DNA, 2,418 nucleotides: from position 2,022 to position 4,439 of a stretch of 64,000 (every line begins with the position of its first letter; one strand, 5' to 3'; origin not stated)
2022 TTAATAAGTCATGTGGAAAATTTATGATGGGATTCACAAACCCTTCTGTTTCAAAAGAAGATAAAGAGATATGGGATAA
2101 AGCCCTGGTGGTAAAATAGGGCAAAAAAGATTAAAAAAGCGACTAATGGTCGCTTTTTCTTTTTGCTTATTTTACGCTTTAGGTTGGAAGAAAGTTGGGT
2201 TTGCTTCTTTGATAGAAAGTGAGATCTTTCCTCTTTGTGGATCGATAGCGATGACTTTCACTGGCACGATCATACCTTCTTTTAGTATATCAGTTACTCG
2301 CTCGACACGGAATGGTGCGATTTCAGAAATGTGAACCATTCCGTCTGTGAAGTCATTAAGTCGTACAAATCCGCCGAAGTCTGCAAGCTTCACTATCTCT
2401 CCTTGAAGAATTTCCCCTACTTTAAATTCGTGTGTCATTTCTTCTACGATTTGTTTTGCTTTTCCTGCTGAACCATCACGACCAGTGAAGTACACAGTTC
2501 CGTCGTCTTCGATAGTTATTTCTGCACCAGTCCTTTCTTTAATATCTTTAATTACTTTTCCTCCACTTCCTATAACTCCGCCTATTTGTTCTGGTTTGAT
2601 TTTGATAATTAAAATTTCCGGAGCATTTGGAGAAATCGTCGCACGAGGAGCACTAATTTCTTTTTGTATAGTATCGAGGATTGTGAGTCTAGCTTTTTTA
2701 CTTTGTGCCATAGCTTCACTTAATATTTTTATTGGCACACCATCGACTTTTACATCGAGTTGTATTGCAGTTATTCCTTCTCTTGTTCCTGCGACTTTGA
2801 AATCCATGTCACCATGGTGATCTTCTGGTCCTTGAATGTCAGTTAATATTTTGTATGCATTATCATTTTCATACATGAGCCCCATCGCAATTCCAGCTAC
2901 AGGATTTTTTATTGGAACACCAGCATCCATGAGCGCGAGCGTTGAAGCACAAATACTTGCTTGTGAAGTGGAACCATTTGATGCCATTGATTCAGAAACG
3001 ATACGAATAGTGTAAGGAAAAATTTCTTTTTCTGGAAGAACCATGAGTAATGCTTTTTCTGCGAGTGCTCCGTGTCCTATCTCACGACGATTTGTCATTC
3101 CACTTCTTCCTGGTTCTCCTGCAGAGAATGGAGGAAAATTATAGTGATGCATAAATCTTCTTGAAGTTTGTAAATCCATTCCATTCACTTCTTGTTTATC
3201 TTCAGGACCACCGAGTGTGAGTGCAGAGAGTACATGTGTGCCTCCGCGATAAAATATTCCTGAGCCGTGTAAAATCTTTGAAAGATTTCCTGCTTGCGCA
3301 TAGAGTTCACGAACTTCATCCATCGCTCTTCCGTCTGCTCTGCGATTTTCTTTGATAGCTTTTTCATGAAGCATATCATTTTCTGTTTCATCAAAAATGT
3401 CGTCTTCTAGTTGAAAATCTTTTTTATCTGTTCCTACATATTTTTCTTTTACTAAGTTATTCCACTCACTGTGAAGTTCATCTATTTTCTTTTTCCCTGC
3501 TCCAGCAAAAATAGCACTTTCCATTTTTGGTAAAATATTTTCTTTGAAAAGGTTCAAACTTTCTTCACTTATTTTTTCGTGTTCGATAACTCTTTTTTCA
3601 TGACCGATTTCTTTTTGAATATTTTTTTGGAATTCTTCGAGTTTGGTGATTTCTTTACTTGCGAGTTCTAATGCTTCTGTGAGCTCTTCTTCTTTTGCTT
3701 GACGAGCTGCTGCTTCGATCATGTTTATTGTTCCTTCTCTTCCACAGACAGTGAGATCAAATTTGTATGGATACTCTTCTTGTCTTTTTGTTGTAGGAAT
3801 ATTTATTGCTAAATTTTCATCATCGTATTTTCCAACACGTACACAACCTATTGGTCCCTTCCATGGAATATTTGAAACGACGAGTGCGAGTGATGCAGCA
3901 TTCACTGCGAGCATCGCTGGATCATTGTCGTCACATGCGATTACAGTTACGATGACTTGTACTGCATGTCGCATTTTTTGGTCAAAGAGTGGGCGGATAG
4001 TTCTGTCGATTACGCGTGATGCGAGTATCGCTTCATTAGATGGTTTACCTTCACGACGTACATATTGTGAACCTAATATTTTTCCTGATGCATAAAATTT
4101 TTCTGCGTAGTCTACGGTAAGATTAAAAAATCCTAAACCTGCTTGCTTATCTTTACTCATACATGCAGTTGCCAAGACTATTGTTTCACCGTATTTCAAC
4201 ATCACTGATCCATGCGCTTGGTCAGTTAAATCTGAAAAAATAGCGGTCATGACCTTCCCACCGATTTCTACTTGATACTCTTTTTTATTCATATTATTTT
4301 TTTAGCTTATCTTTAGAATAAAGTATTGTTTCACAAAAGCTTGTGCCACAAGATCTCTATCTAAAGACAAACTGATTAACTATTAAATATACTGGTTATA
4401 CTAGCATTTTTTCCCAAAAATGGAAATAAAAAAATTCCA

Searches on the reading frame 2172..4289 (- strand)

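Call 66: search_protein_families(library=pfam, proteins=[window:2172-4289:-], max_evalue=0.00001)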
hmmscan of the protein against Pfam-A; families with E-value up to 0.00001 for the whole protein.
window:2172-4289:- (705 aa): 4 families
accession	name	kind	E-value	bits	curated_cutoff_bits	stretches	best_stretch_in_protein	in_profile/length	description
PF01138.27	RNase_PH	-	7.9e-50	169.1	25.5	2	20-142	10-130/130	3' exoribonuclease family, domain 1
PF00575.29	S1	-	6.5e-15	55.7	22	1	621-694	1-74/74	S1 RNA binding domain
PF00013.35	KH_1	-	1.6e-09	37.8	21.5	1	561-617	3-66/66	KH domain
PF03725.20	RNase_PH_C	-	3.7e-09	36.9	20.8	0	462-532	1-66/67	3' exoribonuclease family, domain 2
